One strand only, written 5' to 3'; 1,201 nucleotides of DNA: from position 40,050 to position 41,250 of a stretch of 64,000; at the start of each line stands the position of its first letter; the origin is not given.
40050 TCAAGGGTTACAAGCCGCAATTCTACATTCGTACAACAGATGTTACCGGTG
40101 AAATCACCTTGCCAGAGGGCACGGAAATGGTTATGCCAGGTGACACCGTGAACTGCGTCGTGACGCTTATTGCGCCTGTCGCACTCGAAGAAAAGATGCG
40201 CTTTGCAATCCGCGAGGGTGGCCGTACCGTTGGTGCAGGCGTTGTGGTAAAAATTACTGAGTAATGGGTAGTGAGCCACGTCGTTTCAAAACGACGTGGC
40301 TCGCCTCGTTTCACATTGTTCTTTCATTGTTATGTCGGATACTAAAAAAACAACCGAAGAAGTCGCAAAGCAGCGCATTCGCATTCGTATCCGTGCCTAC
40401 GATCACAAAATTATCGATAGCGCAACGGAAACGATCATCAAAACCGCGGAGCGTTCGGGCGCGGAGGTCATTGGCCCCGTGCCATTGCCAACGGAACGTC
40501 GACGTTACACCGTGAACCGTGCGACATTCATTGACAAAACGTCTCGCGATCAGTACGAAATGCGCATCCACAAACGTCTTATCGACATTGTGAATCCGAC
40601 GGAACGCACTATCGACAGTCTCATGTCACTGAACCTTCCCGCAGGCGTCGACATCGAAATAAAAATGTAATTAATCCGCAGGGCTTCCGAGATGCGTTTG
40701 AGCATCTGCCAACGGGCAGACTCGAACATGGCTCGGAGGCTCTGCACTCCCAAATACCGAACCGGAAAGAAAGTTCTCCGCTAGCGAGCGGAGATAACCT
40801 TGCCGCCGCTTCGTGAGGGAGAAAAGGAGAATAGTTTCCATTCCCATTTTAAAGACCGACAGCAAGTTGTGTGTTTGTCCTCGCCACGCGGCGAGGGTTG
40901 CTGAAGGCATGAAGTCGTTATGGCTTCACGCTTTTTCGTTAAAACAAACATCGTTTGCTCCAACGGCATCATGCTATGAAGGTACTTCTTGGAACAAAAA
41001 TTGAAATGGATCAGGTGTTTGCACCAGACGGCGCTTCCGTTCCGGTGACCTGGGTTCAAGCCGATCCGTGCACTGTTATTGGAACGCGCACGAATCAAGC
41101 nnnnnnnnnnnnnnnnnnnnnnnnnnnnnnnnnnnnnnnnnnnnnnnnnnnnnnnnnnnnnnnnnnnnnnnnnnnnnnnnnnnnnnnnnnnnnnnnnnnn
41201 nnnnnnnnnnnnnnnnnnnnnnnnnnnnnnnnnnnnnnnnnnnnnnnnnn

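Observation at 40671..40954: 280-nt structured spacer inside the S10 operon (rpsJ-rplC) ending in a terminator-like hairpin: possible relocated ribosomal-protein attenuator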

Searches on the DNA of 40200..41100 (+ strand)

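Call 5: search_rna_families(source=window, start=40200, end=41100, threshold=evalue, max_evalue=10, show_alignments=3)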
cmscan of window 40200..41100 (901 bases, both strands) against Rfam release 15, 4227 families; matches with E-value up to 10: 7.
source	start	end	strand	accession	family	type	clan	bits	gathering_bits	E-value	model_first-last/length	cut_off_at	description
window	40246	40327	+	RF00768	MIR405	Gene; miRNA;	-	23.6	102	0.18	1-83/83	no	MIR405 microRNA precursor family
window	40247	40328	-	RF00768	MIR405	Gene; miRNA;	-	20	102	1.6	1-83/83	no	MIR405 microRNA precursor family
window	40248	40322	+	RF04079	MIR161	Gene; miRNA;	-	16.6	90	2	1-136/136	no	MIR161 microRNA precursor family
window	40736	40833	+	RF03984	MIR2933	Gene; miRNA;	-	16.1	70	3.2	1-112/112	no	MIR2933 microRNA precursor family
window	40272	40302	+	RF01996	mir-995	Gene; miRNA;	-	15.8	72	5.3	30-60/88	no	mir-995 microRNA precursor family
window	40259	40314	+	RF04296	mir-485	Gene; miRNA;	CL00149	15.1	70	5.9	1-73/73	no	mir-485 microRNA precursor family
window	40548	40633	-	RF00277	SNORD49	Gene; snRNA; snoRNA; CD-box;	CL00062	11.2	37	9.4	1-71/71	no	Small nucleolar RNA SNORD49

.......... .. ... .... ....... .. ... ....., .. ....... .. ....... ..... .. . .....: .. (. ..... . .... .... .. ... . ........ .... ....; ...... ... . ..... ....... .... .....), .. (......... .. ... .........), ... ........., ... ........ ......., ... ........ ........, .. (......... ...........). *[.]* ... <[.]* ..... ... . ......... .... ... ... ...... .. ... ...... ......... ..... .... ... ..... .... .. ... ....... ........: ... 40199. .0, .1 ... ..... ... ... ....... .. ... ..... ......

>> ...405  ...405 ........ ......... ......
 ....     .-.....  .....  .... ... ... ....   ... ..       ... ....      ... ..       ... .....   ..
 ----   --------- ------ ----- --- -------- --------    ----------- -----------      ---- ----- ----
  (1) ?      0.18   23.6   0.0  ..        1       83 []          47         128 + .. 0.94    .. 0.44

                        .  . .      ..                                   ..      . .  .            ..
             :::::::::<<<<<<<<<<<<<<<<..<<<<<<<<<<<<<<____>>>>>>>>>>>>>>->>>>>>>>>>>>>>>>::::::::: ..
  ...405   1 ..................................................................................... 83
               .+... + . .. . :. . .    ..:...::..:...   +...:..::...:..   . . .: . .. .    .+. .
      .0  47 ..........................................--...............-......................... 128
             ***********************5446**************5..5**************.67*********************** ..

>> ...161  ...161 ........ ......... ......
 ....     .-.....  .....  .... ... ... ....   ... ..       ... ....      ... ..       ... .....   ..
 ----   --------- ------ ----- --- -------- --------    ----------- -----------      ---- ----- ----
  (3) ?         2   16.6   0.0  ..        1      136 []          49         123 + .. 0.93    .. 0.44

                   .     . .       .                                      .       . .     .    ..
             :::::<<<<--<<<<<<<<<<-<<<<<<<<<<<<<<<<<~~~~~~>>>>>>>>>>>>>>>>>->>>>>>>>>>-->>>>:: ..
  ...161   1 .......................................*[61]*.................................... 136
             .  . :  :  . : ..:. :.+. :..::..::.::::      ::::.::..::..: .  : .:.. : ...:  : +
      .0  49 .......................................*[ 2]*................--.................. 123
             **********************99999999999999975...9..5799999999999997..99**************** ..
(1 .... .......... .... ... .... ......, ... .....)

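Call 31: build_rna_model(alignment_id=A2, structure=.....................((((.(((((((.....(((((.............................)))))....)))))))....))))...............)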
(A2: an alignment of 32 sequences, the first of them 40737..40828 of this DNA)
Model R1 built from alignment A2 (32 sequences, 111 columns); structure: as given.
model positions 97; base pairs 16; branch points 0; effective number of sequences 23.38; information 0.59 bits per position. Calibrated on 0.2 Mb of random sequence (short: E-values are rough).
structure used (alignment columns):
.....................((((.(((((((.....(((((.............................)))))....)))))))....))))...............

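Call 33: search_with_rna_model(model_id=R1, sources=[window, L001, L002, L003, L004, L005, L006, L007, L008, L009, L010, L011, L012, L013, L014, L015, L016, L017, L018, L019, L020, L021, L022, L023, L024, L025, L026, L027, L028, L029, L030, L031, L032, L033, L034, L035, L036, L037, L038, L039, L040, L041, L042, L043, L044, L045, L046, L047, L048, L049, L050, L051, L052, L053, L054, L055, L056, L057, L058, L059, L060, L061, L062, L063, L064, L065, L066, L067, L068, L069, L070, L071, L072, L073, L074, L075, L076, L077, L078, L079, L080, L081], max_evalue=1)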
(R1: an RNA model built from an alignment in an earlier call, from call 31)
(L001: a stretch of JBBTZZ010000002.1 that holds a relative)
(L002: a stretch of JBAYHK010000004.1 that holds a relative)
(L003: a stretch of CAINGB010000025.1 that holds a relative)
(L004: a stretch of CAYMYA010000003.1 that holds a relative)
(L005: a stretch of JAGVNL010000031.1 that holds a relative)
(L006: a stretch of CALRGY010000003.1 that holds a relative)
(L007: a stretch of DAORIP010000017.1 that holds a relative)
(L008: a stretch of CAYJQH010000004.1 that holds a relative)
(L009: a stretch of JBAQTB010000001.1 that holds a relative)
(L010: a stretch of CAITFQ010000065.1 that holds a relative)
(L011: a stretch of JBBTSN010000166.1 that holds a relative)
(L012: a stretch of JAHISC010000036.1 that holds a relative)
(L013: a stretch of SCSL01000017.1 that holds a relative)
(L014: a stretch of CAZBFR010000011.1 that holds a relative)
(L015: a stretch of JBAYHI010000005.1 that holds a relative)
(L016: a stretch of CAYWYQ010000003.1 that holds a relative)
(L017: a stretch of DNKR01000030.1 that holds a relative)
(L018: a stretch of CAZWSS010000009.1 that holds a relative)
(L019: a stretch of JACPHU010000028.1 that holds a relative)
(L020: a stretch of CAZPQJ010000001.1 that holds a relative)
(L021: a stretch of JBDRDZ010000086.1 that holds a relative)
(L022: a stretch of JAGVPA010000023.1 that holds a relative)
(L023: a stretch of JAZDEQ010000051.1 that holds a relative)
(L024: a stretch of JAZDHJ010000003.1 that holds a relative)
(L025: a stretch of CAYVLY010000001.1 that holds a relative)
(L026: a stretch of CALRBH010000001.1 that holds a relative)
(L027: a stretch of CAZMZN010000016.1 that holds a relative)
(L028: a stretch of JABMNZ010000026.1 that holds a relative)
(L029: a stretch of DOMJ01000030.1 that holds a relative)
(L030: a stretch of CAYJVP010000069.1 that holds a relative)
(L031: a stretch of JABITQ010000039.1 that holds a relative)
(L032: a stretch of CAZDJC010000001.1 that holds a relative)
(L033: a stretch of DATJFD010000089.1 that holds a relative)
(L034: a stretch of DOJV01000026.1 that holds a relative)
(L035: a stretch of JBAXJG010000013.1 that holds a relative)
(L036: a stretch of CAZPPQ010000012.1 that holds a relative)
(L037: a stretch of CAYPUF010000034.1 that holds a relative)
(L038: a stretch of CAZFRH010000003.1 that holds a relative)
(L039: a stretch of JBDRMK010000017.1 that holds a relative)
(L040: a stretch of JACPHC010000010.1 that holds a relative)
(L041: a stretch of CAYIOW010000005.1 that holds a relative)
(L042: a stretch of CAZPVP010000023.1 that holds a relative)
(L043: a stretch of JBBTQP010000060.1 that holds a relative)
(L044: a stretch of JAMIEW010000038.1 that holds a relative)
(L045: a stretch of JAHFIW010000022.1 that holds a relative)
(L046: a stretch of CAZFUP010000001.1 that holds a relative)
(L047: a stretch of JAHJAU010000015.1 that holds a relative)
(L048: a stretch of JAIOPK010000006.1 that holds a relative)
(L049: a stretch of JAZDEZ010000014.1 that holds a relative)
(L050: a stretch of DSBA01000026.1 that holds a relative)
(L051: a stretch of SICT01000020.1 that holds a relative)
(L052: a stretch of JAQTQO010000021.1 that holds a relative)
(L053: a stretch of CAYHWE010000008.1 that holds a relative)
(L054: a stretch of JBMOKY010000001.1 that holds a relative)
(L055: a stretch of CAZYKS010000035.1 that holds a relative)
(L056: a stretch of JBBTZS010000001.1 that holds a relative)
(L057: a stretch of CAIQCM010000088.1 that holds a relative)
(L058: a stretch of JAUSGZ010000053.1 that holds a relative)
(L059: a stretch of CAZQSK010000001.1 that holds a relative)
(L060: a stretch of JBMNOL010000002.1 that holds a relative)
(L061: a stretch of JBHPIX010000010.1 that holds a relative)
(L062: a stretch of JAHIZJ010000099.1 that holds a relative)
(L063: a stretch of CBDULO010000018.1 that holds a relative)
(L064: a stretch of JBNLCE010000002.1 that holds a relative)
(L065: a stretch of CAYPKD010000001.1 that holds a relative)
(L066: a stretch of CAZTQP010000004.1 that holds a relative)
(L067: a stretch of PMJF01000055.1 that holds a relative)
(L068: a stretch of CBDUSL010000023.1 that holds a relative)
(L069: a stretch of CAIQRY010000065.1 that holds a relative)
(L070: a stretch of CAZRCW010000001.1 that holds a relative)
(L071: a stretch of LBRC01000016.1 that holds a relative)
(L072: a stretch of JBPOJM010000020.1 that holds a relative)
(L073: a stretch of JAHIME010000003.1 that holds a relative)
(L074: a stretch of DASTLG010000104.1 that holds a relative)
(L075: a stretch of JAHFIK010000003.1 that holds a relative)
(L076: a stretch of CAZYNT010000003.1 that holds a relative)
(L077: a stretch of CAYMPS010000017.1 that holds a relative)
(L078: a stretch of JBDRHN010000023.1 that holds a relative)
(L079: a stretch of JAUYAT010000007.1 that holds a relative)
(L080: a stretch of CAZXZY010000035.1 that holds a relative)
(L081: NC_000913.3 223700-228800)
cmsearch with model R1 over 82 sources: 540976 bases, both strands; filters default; matches with E-value up to 1: 43.
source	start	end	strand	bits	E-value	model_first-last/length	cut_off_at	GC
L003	3402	3486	+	70.6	9.5e-13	1-97/97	no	0.49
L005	3402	3486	+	69.9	1.4e-12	1-97/97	no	0.48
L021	3130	3217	+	69.5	1.7e-12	1-97/97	no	0.38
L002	3396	3493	+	68.2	3.3e-12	1-97/97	no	0.49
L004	3404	3484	+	68.1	3.5e-12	1-97/97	no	0.44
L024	3154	3256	+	67.9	3.9e-12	1-97/97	no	0.33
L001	3455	3539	+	67.9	4.1e-12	1-97/97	no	0.54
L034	3337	3439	+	67.1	6.2e-12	1-97/97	no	0.35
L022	3336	3438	+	66.9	6.7e-12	1-97/97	no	0.33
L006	2326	2409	+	66.3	9.2e-12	1-97/97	no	0.44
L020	3400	3481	+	66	1.1e-11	1-97/97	no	0.4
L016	3366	3446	+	65.7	1.3e-11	1-97/97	no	0.37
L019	3391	3492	+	64.8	2.1e-11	1-97/97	no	0.37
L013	3390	3486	+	63.4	4.4e-11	1-97/97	no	0.53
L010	3389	3479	+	62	9.1e-11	1-97/97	no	0.53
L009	3451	3554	+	61.7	1.1e-10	1-97/97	no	0.53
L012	3394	3490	+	60.3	2.2e-10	1-97/97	no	0.45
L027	3308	3418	+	60.3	2.2e-10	1-97/97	no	0.49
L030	2381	2483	+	58.3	6.4e-10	1-97/97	no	0.52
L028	3387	3488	+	56.1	2.1e-09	1-97/97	no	0.46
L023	3335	3439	+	55.1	3.6e-09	1-97/97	no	0.31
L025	3393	3473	+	54.9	4.1e-09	1-97/97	no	0.38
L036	1425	1524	+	54.6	4.6e-09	1-97/97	no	0.48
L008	3393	3497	+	54.3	5.5e-09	1-97/97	no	0.55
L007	3398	3493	+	54.3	5.6e-09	1-97/97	no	0.5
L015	3388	3470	+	53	1.1e-08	1-97/97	no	0.43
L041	3350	3457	+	51.8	2.1e-08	1-97/97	no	0.51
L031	3355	3455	+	51.2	2.9e-08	1-97/97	no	0.46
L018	433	523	+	50.7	3.8e-08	1-97/97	no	0.55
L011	3424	3517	+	49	9.5e-08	1-97/97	no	0.43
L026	3394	3492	+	46.3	3.9e-07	1-97/97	no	0.57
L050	3421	3525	+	40.1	1.1e-05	1-97/97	no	0.25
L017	3318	3418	+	38.6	2.4e-05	1-97/97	no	0.42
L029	3375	3466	+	37.8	3.5e-05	1-97/97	no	0.49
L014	3396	3478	+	32.9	0.00049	1-97/97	no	0.42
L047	3368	3460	+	29.2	0.0035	1-97/97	no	0.52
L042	477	561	+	29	0.0039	1-97/97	no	0.18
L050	4748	4817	+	26.3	0.016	1-97/97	no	0.21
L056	3370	3469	+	24.9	0.034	1-97/97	no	0.48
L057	2403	2451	+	22.8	0.11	28-73/97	no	0.55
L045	3369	3508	+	21.4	0.22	1-97/97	no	0.59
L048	3370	3409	+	19.7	0.55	26-78/97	no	0.52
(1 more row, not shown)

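Call 34: search_with_rna_model(model_id=R1, source=L081, filters=off, max_evalue=10, show_alignments=4)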
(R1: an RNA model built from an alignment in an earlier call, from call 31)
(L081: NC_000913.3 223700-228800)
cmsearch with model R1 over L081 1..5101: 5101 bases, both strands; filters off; matches with E-value up to 10: 1.
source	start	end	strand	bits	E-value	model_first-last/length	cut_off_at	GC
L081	1959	2033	+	8.4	2.2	1-97/97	no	0.37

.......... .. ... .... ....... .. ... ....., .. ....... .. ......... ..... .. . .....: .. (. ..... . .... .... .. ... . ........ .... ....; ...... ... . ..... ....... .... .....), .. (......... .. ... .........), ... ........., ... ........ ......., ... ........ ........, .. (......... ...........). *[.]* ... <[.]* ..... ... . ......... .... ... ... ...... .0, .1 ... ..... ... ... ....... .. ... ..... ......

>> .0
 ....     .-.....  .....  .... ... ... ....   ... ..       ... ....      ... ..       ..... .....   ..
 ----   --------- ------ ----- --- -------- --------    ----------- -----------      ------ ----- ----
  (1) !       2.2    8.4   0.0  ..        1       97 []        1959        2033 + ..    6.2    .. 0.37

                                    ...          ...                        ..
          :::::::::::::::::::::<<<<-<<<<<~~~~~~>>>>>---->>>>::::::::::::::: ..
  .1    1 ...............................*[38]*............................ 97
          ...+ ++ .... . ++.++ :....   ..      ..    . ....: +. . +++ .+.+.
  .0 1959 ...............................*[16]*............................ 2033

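Call 62: search_with_rna_model(model_id=R1, sources=[window, L001, L002, L003, L004, L005, L006, L007, L008, L009, L010, L011, L012, L013, L014, L015, L016, L017, L018, L019, L020, L021, L022, L023, L024, L025, L026, L027, L028, L029, L030, L031, L033, L034, L036, L041, L042, L045, L047, L050, L056, L048, L072, L063, L044, L038, L059, L037, L035, L066, L070, L082, L083, L084, L085, L086, L087, L088, L089, L090, L091, L092, L093, L094, L095, L096, L097, L098, L099, L100, L101, L102, L103, L104, L105, L106, L107, L108, L109, L110, L111, L112, L113, L114, L115, L116, L117, L118, L119, L120, L121, L122, L123, L124, L125, L126, L127, L128, L129, L130], max_evalue=0.01, make_alignment=true)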
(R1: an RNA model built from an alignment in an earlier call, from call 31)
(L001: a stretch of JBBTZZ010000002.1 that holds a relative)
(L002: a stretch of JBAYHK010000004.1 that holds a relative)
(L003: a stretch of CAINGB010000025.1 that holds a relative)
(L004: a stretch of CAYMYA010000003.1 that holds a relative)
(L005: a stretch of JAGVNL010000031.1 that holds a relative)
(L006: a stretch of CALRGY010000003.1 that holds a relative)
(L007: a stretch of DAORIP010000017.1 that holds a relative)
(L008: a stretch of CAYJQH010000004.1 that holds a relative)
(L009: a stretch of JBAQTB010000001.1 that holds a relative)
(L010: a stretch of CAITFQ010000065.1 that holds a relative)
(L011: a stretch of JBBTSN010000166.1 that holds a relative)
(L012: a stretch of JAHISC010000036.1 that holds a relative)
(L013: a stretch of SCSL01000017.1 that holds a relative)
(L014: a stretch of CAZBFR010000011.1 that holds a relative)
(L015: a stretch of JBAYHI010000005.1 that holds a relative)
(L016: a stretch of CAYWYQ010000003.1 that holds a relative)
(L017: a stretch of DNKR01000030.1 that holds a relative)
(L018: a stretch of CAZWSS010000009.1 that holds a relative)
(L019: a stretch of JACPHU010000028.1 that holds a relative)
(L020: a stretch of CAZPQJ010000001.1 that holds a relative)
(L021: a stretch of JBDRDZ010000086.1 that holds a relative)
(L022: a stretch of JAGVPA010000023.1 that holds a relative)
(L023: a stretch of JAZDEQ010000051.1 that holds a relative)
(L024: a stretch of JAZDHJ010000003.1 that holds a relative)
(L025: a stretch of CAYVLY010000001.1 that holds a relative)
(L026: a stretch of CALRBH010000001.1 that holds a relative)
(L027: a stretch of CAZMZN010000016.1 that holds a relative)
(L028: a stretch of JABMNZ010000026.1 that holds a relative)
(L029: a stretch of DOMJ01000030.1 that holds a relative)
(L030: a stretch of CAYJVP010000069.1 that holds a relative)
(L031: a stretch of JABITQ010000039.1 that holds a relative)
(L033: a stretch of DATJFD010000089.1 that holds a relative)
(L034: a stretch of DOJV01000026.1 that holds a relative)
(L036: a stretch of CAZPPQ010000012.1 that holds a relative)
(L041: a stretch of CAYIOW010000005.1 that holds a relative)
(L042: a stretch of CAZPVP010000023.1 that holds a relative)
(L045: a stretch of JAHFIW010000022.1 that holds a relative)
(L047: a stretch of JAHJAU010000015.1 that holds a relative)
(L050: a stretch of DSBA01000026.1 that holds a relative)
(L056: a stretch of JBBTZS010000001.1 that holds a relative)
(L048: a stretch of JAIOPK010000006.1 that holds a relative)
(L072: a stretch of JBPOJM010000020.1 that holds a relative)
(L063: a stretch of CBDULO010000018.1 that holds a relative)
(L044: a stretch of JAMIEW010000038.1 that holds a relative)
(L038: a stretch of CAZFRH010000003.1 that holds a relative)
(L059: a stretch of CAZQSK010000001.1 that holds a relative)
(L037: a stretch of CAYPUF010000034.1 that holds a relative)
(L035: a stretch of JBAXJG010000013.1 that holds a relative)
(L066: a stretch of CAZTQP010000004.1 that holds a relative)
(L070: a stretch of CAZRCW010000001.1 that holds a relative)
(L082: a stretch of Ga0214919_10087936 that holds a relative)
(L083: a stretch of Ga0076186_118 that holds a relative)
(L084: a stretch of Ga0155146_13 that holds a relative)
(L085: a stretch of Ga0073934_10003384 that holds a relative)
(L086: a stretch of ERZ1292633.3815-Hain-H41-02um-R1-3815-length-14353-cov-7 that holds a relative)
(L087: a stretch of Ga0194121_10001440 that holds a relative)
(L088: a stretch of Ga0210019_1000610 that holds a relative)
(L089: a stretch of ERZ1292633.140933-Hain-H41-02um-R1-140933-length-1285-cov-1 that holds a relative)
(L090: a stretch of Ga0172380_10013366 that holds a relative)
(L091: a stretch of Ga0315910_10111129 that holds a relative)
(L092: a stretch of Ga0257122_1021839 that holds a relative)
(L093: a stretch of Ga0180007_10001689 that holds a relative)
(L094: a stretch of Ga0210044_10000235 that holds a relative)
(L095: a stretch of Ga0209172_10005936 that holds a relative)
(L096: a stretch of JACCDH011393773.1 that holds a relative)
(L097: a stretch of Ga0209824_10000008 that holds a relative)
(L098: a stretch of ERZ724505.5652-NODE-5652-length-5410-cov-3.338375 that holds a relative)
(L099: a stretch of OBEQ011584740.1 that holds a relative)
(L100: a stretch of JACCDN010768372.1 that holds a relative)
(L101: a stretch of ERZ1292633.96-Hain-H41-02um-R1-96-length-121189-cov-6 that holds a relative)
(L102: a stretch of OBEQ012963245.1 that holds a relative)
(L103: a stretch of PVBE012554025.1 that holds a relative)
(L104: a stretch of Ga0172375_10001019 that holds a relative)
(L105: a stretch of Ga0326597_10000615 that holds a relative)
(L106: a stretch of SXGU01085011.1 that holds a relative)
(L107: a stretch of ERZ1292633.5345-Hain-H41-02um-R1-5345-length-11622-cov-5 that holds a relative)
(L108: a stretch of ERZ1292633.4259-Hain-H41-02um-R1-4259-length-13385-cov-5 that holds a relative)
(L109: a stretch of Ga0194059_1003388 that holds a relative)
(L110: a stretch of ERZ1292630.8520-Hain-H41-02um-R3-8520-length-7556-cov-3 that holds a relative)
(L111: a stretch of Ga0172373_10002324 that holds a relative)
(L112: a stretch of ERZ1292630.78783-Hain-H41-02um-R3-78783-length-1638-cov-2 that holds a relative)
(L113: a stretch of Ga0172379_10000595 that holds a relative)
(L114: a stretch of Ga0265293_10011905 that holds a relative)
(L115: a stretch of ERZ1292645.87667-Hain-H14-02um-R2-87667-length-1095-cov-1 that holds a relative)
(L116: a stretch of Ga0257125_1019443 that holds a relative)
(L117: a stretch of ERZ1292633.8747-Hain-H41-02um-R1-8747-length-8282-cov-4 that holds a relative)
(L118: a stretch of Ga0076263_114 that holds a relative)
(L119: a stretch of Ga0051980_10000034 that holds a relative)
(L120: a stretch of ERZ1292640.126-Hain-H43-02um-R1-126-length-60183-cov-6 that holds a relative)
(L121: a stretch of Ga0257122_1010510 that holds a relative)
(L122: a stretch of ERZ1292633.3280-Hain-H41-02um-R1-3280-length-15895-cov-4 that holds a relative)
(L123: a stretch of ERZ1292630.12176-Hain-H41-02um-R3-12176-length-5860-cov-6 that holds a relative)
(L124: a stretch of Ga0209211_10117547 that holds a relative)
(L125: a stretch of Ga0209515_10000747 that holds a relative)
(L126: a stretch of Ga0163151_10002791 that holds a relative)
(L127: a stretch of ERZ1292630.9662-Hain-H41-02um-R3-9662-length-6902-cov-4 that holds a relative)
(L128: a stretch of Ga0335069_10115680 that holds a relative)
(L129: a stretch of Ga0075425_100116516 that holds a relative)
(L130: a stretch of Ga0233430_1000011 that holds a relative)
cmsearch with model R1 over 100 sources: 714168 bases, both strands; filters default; matches with E-value up to 0.01: 87.
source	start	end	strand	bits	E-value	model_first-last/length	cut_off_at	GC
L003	3402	3486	+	70.6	1.3e-12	1-97/97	no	0.49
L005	3402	3486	+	69.9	1.8e-12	1-97/97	no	0.48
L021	3130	3217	+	69.5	2.3e-12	1-97/97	no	0.38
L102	1760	1858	+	68.4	4.1e-12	1-97/97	no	0.51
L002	3396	3493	+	68.2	4.4e-12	1-97/97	no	0.49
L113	6065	6162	-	68.2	4.4e-12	1-97/97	no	0.49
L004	3404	3484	+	68.1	4.6e-12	1-97/97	no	0.44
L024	3154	3256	+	67.9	5.1e-12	1-97/97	no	0.33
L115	804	888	+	67.9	5.1e-12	1-97/97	no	0.53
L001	3455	3539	+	67.9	5.4e-12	1-97/97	no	0.54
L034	3337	3439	+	67.1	8.1e-12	1-97/97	no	0.35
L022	3336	3438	+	66.9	8.9e-12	1-97/97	no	0.33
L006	2326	2409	+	66.3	1.2e-11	1-97/97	no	0.44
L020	3400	3481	+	66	1.4e-11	1-97/97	no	0.4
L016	3366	3446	+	65.7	1.7e-11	1-97/97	no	0.37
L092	1965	2055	-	65.3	2e-11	1-97/97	no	0.48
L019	3391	3492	+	64.8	2.7e-11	1-97/97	no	0.37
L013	3390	3486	+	63.4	5.8e-11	1-97/97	no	0.53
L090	7024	7107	+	63.3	6e-11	1-97/97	no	0.5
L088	720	800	-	63.3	6.1e-11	1-97/97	no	0.35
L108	10889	10976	+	62.1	1.1e-10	1-97/97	no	0.45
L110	282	369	-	62.1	1.1e-10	1-97/97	no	0.45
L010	3389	3479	+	62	1.2e-10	1-97/97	no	0.53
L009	3451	3554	+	61.7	1.4e-10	1-97/97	no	0.53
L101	4294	4391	+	60.9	2.1e-10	1-97/97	no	0.45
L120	6608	6705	-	60.9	2.1e-10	1-97/97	no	0.45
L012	3394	3490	+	60.3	2.9e-10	1-97/97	no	0.45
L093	7222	7318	+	60.3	2.9e-10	1-97/97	no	0.45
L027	3308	3418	+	60.3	3e-10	1-97/97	no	0.49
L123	3975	4056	+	60.1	3.3e-10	1-97/97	no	0.51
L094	4564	4658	+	59.7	4.1e-10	1-97/97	no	0.48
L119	432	526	+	59.7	4.1e-10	1-97/97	no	0.48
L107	7701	7785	-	59.7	4.2e-10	1-97/97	no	0.47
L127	5763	5847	+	59.7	4.2e-10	1-97/97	no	0.47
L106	5149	5242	+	59.4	4.9e-10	1-97/97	no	0.49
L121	3358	3448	+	58.7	6.9e-10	1-97/97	no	0.47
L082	2158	2239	-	58.7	7.2e-10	1-97/97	no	0.51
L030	2381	2483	+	58.3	8.5e-10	1-97/97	no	0.52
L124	531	612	-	57.4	1.4e-09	1-97/97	no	0.4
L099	11275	11376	+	57.4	1.4e-09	1-97/97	no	0.51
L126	10930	11013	-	56.5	2.3e-09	1-97/97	no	0.46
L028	3387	3488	+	56.1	2.8e-09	1-97/97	no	0.46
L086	3326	3409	+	55.7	3.4e-09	1-97/97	no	0.48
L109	3752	3850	+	55.6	3.6e-09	1-97/97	no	0.36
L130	1713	1808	-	55.4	4e-09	1-97/97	no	0.4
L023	3335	3439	+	55.1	4.8e-09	1-97/97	no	0.31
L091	1858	1956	-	54.9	5.2e-09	1-97/97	no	0.49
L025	3393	3473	+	54.9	5.4e-09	1-97/97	no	0.38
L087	4609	4689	+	54.8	5.5e-09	1-97/97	no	0.51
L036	1425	1524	+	54.6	6.1e-09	1-97/97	no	0.48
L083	4432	4529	+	54.5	6.5e-09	1-97/97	no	0.51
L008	3393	3497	+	54.3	7.3e-09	1-97/97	no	0.55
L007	3398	3493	+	54.3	7.4e-09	1-97/97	no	0.5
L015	3388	3470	+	53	1.4e-08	1-97/97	no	0.43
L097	2084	2176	+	53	1.4e-08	1-97/97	no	0.43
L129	1777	1858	-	52.6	1.8e-08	1-97/97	no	0.59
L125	10619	10719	-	51.9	2.6e-08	1-97/97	no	0.47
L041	3350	3457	+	51.8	2.7e-08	1-97/97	no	0.51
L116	847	927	+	51.3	3.6e-08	1-97/97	no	0.41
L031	3355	3455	+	51.2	3.9e-08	1-97/97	no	0.46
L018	433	523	+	50.7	5e-08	1-97/97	no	0.55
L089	356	438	-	49.8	7.9e-08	1-97/97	no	0.57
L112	95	177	+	49.8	7.9e-08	1-97/97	no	0.57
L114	10292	10355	-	49.8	8.2e-08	22-97/97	no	0.56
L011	3424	3517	+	49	1.3e-07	1-97/97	no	0.43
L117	4011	4104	-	49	1.3e-07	1-97/97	no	0.43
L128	1500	1580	+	47.9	2.2e-07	1-97/97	no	0.44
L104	2165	2264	-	47.4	3e-07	1-97/97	no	0.41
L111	1167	1266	-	47.4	3e-07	1-97/97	no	0.41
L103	784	867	-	47.3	3e-07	1-97/97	no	0.5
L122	669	753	+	46.9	3.8e-07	1-97/97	no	0.6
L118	1962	2061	+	46.5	4.6e-07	1-97/97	no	0.36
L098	1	86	+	46.5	4.6e-07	1-97/97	no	0.62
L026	3394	3492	+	46.3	5.1e-07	1-97/97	no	0.57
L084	967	1048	-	45.5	8e-07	1-97/97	no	0.55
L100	1910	1998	-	45.4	8.5e-07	1-97/97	no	0.47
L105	7124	7222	+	45.2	9.2e-07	1-97/97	no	0.51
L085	4667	4747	-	43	2.9e-06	1-97/97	no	0.48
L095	12779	12859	+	43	2.9e-06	1-97/97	no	0.48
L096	583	681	+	42.1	4.9e-06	1-97/97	no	0.57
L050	3421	3525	+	40.1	1.4e-05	1-97/97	no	0.25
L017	3318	3418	+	38.6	3.2e-05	1-97/97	no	0.42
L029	3375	3466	+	37.8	4.7e-05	1-97/97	no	0.49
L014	3396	3478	+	32.9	0.00064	1-97/97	no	0.42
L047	3368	3460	+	29.2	0.0047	1-97/97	no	0.52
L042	477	561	+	29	0.0052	1-97/97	no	0.18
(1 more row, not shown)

Alignment A3: 87 matches aligned to the model, 129 columns, each read 5' to 3' on its own strand. Consensus structure (alignment columns), stored with it:
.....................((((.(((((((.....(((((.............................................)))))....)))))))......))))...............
